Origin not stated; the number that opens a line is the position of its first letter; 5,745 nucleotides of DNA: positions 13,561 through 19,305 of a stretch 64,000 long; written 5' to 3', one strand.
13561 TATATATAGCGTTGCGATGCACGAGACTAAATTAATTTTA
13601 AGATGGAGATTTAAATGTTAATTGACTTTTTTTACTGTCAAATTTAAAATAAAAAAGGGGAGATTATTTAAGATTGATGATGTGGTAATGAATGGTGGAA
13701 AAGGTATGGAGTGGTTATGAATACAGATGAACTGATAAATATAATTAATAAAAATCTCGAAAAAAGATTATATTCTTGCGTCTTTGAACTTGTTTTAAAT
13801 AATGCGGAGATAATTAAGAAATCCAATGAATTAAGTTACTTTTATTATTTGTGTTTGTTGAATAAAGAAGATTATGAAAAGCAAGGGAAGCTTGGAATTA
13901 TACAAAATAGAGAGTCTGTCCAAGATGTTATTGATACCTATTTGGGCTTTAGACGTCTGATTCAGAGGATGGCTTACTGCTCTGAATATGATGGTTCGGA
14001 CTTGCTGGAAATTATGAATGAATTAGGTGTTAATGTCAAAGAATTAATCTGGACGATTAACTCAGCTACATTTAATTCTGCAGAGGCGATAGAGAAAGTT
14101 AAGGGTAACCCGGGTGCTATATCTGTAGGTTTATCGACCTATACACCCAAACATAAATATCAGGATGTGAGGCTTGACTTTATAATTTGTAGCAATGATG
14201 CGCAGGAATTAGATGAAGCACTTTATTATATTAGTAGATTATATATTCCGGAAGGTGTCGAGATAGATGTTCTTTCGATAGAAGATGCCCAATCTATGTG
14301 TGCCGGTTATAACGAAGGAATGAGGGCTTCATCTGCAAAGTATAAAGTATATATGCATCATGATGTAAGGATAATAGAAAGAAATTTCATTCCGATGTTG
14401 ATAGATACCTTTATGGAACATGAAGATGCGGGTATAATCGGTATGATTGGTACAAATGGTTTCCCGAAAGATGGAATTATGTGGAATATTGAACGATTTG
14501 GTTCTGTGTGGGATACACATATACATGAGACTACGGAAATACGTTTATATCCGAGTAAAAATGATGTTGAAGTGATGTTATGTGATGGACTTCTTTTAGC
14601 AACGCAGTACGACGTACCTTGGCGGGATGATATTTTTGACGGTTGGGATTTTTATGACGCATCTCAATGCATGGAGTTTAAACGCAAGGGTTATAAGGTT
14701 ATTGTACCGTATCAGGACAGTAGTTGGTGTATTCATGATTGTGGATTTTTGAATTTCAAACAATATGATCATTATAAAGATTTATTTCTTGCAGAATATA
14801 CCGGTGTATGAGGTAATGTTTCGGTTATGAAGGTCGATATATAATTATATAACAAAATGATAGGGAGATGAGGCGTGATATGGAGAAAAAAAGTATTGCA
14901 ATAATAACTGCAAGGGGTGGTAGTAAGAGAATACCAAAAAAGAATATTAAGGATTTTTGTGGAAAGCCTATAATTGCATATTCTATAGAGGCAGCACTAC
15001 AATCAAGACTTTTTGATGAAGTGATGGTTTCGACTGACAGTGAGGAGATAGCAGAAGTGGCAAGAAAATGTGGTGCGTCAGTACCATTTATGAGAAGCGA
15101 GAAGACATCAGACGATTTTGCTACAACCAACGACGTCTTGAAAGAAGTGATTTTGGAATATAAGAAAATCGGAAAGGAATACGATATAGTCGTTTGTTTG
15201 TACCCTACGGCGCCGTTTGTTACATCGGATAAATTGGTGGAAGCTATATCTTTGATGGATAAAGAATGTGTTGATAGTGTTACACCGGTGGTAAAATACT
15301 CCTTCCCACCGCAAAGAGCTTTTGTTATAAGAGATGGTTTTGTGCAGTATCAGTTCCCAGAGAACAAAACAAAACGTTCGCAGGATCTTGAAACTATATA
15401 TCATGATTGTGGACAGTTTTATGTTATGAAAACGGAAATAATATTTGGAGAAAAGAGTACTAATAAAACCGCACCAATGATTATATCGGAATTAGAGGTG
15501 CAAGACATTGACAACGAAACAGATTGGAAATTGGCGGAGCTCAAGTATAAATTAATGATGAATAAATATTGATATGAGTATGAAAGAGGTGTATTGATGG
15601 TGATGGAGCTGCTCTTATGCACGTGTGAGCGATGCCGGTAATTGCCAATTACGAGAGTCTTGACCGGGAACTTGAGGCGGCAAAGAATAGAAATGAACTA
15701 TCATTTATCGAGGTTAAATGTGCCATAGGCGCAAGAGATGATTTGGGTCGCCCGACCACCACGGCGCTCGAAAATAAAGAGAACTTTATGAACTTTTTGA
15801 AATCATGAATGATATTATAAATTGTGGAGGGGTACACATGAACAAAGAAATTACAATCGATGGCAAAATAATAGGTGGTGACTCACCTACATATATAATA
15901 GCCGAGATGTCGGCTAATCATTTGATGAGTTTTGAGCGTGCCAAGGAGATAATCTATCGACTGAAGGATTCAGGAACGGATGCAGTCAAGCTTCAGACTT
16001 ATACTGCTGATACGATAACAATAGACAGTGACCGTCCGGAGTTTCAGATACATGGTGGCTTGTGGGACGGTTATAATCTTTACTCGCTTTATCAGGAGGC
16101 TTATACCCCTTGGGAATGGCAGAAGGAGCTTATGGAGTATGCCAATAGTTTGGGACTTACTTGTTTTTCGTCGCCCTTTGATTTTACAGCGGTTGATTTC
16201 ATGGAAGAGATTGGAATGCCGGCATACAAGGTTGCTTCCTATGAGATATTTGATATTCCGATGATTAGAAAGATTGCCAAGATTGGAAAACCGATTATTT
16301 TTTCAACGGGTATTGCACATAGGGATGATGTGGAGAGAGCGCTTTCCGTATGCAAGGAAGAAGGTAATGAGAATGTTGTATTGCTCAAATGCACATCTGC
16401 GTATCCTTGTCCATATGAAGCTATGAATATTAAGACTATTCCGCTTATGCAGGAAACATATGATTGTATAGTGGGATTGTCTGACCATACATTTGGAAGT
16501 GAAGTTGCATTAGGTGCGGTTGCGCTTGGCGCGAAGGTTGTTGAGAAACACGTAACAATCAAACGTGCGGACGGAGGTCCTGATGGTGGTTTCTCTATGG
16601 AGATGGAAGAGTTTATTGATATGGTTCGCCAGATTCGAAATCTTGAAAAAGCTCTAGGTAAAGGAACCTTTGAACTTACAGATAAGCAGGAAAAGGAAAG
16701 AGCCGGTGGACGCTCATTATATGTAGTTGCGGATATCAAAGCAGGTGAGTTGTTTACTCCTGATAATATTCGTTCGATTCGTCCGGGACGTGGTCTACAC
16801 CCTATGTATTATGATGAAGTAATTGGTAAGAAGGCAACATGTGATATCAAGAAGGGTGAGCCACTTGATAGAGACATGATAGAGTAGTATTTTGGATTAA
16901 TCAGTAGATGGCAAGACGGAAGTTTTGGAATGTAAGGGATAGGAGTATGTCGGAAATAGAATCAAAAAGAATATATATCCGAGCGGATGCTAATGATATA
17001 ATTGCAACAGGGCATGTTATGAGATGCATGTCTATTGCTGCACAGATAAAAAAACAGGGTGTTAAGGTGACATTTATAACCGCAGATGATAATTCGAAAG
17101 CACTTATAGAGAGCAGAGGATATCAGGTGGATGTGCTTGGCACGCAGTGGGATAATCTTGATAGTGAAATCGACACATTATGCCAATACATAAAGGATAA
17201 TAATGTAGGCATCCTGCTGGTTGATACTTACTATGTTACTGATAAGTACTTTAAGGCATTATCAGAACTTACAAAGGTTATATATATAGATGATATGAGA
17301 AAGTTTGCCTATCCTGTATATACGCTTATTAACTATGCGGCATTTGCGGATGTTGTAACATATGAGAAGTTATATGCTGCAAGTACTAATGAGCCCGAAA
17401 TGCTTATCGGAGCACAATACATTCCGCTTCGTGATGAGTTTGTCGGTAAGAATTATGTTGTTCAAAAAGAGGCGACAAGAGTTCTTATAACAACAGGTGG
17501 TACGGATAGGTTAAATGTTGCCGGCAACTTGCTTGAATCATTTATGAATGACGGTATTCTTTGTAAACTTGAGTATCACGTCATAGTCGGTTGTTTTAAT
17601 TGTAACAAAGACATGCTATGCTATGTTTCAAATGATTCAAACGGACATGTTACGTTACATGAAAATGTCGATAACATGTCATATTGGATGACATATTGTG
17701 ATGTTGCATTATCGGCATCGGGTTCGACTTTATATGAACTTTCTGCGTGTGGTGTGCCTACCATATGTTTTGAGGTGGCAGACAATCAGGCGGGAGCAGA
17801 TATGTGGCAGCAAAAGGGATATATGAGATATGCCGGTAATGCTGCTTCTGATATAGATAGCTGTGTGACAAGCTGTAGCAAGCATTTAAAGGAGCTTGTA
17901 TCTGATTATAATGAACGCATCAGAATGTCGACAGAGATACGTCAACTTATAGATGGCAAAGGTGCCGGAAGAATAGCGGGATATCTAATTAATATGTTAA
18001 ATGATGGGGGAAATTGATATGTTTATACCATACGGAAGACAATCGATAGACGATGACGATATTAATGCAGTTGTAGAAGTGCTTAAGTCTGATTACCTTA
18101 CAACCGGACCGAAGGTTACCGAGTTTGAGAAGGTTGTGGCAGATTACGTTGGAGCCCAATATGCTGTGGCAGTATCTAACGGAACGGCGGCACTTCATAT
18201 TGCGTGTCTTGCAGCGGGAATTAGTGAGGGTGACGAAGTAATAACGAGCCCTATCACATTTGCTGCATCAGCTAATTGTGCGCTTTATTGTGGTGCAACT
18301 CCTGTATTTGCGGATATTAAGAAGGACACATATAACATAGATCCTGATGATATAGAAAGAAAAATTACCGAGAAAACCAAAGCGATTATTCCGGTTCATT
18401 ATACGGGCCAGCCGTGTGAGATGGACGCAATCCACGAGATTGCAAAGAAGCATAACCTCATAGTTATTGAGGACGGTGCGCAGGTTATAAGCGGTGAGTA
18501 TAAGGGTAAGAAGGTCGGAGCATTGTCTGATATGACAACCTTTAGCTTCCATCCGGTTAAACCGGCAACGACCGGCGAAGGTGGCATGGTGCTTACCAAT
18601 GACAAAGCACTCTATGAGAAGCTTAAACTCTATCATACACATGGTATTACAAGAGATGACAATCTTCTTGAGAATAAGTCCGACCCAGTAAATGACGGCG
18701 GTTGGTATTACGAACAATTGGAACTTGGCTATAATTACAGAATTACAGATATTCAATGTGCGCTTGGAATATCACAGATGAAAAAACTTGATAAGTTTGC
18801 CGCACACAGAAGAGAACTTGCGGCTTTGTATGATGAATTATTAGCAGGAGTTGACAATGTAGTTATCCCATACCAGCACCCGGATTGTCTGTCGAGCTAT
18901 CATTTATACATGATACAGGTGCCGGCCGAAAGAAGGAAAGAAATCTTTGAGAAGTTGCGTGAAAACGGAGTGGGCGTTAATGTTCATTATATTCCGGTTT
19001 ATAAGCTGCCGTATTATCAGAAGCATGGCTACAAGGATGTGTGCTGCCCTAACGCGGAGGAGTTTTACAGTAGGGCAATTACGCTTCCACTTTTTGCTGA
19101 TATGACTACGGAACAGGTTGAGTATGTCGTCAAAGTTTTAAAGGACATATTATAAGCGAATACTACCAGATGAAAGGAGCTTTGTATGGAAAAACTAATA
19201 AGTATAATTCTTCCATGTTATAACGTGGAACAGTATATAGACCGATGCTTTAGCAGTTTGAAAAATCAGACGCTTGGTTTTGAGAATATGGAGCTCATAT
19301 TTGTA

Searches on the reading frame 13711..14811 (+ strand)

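Call 9: search_protein_families(library=pfam, proteins=[window:13711-14811:+], max_evalue=0.001)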
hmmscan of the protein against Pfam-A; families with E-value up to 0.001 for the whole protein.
window:13711-14811:+ (366 aa): 1 family
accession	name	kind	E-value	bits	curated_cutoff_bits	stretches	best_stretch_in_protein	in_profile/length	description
PF13712.12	Glyco_tranf_2_5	-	2.9e-80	269.4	27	1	157-363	2-210/210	Glycosyltransferase like family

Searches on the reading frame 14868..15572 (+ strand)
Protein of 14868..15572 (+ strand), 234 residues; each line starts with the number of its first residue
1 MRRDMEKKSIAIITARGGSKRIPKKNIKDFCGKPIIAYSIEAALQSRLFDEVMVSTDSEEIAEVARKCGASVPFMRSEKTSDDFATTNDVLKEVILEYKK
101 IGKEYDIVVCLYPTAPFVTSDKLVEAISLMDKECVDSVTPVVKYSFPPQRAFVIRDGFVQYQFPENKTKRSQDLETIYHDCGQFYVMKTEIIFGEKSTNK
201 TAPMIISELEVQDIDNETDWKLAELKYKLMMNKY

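Call 9: search_protein_families(library=pfam, proteins=[window:14868-15572:+], max_evalue=0.001)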
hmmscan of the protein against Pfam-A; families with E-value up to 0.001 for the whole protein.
window:14868-15572:+ (234 aa): 1 family
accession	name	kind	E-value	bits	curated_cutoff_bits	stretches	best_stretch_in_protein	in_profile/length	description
PF02348.25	CTP_transf_3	-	2.9e-30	106.1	22.6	1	10-144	1-129/217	Cytidylyltransferase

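Call 10: search_protein_families(library=ncbifam, proteins=[window:14868-15572:+], max_evalue=0.00001)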
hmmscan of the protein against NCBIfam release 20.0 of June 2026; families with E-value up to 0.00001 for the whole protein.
window:14868-15572:+ (234 aa): 7 families
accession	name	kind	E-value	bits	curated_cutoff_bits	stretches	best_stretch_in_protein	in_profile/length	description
TIGR03584.1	PseF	equivalog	5e-85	284.7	205.7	1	10-228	1-221/222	pseudaminic acid cytidylyltransferase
NF009905.0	PRK13368.1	subfamily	3.4e-17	62.6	255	1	8-142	2-126/243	3-deoxy-manno-octulosonate cytidylyltransferase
NF003952.0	PRK05450.1-5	subfamily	3.5e-17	62.4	193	1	8-144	2-131/250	3-deoxy-manno-octulosonate cytidylyltransferase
NF003950.0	PRK05450.1-3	subfamily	3.4e-15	56.1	234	1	9-154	3-132/248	3-deoxy-manno-octulosonate cytidylyltransferase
NF003948.0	PRK05450.1-1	equivalog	4e-14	52.4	281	1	6-144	3-134/248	3-deoxy-manno-octulosonate cytidylyltransferase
TIGR00466.1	kdsB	equivalog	2.8e-11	43.3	155.2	1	11-82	5-75/241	3-deoxy-manno-octulosonate cytidylyltransferase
TIGR00453.1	ispD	equivalog_domain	6e-06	25.8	181.3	1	11-132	2-119/219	2-C-methyl-D-erythritol 4-phosphate cytidylyltransferase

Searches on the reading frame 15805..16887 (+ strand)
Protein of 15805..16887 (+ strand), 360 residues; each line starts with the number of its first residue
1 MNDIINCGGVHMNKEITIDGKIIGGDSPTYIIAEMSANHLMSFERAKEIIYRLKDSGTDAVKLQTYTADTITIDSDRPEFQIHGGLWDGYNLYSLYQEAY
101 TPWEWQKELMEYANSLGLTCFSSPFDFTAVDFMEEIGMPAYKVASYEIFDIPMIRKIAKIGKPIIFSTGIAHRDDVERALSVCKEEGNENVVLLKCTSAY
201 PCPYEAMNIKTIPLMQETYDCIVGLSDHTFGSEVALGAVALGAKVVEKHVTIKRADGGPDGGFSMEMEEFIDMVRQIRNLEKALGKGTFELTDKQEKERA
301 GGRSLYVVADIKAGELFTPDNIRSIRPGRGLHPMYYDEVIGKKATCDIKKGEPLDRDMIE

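Call 9: search_protein_families(library=pfam, proteins=[window:15805-16887:+], max_evalue=0.001)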
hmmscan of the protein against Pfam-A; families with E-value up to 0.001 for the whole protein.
window:15805-16887:+ (360 aa): 2 families
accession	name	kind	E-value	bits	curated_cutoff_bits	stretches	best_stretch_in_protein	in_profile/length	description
PF03102.20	NeuB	-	2.2e-85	286.4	22.1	1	53-287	5-239/241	NeuB family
PF08666.17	SAF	-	5.8e-17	62.4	21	1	303-360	2-63/63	SAF domain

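Call 10: search_protein_families(library=ncbifam, proteins=[window:15805-16887:+], max_evalue=0.00001)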
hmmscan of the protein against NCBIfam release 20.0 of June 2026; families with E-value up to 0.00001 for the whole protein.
window:15805-16887:+ (360 aa): 2 families
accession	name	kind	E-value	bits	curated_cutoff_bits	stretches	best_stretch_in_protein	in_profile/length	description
TIGR03586.1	PseI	equivalog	1.8e-143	477.7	340.25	1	29-354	2-327/327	pseudaminic acid synthase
TIGR03569.1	NeuB_NnaB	equivalog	3e-87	292.8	399.65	1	29-353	1-328/329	N-acetylneuraminate synthase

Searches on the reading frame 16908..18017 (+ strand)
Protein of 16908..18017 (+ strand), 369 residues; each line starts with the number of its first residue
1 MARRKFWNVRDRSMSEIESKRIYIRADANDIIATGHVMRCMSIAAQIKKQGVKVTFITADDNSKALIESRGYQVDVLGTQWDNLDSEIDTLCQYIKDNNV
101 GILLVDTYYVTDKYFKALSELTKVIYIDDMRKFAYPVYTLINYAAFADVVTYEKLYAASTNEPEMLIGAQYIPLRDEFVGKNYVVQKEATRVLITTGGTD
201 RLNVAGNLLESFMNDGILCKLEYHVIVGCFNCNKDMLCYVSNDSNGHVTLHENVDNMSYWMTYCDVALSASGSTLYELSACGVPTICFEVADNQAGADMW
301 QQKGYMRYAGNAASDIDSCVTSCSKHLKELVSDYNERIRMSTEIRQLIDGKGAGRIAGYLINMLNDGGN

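Call 9: search_protein_families(library=pfam, proteins=[window:16908-18017:+], max_evalue=0.001)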
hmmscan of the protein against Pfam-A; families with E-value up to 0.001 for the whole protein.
window:16908-18017:+ (369 aa): 0 families

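Call 10: search_protein_families(library=ncbifam, proteins=[window:16908-18017:+], max_evalue=0.00001)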
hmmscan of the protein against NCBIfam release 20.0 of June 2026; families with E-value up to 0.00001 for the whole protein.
window:16908-18017:+ (369 aa): 2 families
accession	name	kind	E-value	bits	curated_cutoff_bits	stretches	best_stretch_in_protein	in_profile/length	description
TIGR03590.1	PseG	equivalog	3e-55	187.8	153.55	1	21-297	2-276/280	UDP-2,4-diacetamido-2,4,6-trideoxy-beta-L-altropyranose hydrolase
TIGR01133.1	murG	equivalog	2.2e-06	26.9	250.25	0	241-357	232-350/353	undecaprenyldiphospho-muramoylpentapeptide beta-N-acetylglucosaminyltransferase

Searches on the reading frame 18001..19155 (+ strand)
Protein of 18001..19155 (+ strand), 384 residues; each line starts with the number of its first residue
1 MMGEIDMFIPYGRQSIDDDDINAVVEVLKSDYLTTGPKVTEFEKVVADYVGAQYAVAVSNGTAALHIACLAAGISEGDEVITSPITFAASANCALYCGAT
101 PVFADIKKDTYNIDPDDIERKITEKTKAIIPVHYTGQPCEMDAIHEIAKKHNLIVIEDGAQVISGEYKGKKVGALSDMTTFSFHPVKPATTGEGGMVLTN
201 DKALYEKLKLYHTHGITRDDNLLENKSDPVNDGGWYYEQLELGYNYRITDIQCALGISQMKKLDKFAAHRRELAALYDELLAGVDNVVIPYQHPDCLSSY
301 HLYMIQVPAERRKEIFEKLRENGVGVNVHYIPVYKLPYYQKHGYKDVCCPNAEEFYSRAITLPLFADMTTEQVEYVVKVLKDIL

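Call 10: search_protein_families(library=ncbifam, proteins=[window:18001-19155:+], max_evalue=0.00001)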
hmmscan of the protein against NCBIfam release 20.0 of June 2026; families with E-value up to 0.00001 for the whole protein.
window:18001-19155:+ (384 aa): 22 families
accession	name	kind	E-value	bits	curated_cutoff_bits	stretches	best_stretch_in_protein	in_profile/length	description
TIGR03588.1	PseC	equivalog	3.6e-156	519.8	423.5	1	8-384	1-380/380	UDP-4-amino-4,6-dideoxy-N-acetyl-beta-L-altrosamine transaminase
NF008658.2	PRK11658.1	equivalog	2.5e-94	316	631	1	7-384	3-377/379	UDP-4-amino-4-deoxy-L-arabinose aminotransferase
TIGR04181.1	NHT_00031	hypoth_equivalog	7.4e-80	268.5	420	1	16-363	8-357/359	LegC family aminotransferase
NF008687.0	PRK11706.1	equivalog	3.8e-79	266.2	375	1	9-383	2-373/375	dTDP-4-amino-4,6-dideoxygalactose transaminase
TIGR02379.1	ECA_wecE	subfamily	2.3e-65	220.8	434.85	1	9-383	2-374/376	dTDP-4-amino-4,6-dideoxy-D-glucose transaminase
NF011936.0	PRK15407.1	equivalog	5.8e-60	203.2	423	2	8-208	36-244/440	lipopolysaccharide biosynthesis protein RfbH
TIGR04427.1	PLP_DesI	equivalog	5.2e-54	183.9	650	1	26-381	40-380/390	dTDP-4-dehydro-6-deoxyglucose aminotransferase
NF005816.0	PRK07682.1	equivalog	4.8e-11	41.9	620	1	56-159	94-203/390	aminotransferase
NF005817.0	PRK07683.1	equivalog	6.1e-09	35.1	575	1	56-158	92-200/387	aminotransferase A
NF006230.0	PRK08363.1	equivalog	6.4e-09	35.1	534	1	56-159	96-206/398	alanine aminotransferase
NF041364.1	GntC_guanitoxin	equivalog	8.5e-09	34.8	415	1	55-158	62-173/356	guanitoxin biosynthesis PLP-dependent (S)-gamma-hydroxy-L-arginine cyclodehydratase GntC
NF004975.0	PRK06348.1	equivalog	1e-08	34.6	549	1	63-158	97-201/384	pyridoxal phosphate-dependent aminotransferase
NF006096.0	PRK08248.1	equivalog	3.1e-08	32.7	726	1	37-160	64-187/431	homocysteine synthase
NF041091.1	asp_aminotase_Arch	equivalog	4.2e-08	32.4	550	1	55-158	89-199/376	aspartate aminotransferase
TIGR01977.1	am_tr_V_EF2568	hypoth_equivalog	4.6e-08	32.5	377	1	34-203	41-217/376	cysteine desulfurase family protein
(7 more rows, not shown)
